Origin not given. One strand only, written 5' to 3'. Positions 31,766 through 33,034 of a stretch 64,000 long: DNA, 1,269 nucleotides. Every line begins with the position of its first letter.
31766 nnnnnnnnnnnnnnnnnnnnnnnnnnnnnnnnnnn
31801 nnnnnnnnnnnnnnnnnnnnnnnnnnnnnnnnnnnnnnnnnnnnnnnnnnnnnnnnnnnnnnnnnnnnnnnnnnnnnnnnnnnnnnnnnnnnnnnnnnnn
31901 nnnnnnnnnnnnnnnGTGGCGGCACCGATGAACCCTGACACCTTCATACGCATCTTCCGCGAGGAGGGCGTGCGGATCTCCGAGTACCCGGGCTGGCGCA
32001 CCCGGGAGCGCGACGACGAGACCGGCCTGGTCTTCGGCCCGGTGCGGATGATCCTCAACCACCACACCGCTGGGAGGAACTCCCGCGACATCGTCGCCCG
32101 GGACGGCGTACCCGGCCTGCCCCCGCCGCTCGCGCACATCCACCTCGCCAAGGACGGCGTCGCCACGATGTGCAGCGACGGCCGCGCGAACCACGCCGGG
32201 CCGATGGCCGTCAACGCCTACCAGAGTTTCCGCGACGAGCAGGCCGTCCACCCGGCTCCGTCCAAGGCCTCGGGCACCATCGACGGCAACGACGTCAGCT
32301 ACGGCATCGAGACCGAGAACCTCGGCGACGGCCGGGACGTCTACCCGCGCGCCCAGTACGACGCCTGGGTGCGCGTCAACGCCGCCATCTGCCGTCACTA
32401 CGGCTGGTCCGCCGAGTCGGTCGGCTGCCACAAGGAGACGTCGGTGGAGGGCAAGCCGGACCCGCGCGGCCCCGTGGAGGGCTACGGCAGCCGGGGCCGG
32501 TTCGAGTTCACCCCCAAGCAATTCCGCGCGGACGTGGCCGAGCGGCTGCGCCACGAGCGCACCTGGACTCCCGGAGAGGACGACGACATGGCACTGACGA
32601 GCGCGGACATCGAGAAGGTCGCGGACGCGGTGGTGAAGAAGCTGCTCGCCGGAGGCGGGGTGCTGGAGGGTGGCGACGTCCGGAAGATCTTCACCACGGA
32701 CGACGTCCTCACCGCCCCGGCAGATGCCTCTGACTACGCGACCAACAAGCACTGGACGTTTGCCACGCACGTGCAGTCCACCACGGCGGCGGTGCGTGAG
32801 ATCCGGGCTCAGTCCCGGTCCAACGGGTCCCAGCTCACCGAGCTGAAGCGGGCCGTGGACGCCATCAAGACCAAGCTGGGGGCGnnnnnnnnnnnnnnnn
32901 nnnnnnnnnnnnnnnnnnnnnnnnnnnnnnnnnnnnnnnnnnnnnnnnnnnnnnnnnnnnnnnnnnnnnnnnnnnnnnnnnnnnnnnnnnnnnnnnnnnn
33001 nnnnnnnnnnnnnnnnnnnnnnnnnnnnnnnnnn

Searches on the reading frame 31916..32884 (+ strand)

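Call 35: search_protein_families(library=phrogs, proteins=[window:31916-32884:+], max_evalue=0.00001)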
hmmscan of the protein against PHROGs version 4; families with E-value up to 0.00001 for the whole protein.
window:31916-32884:+ (323 aa): 3 families
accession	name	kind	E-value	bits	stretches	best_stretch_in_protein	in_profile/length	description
phrog_880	-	lysis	1.3e-41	144.4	1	1-239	155-363/435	endolysin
phrog_700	-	lysis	1.1e-11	45.8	1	12-243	213-399/491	endolysin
phrog_1493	-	lysis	1.1e-09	39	1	27-319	18-262/394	endolysin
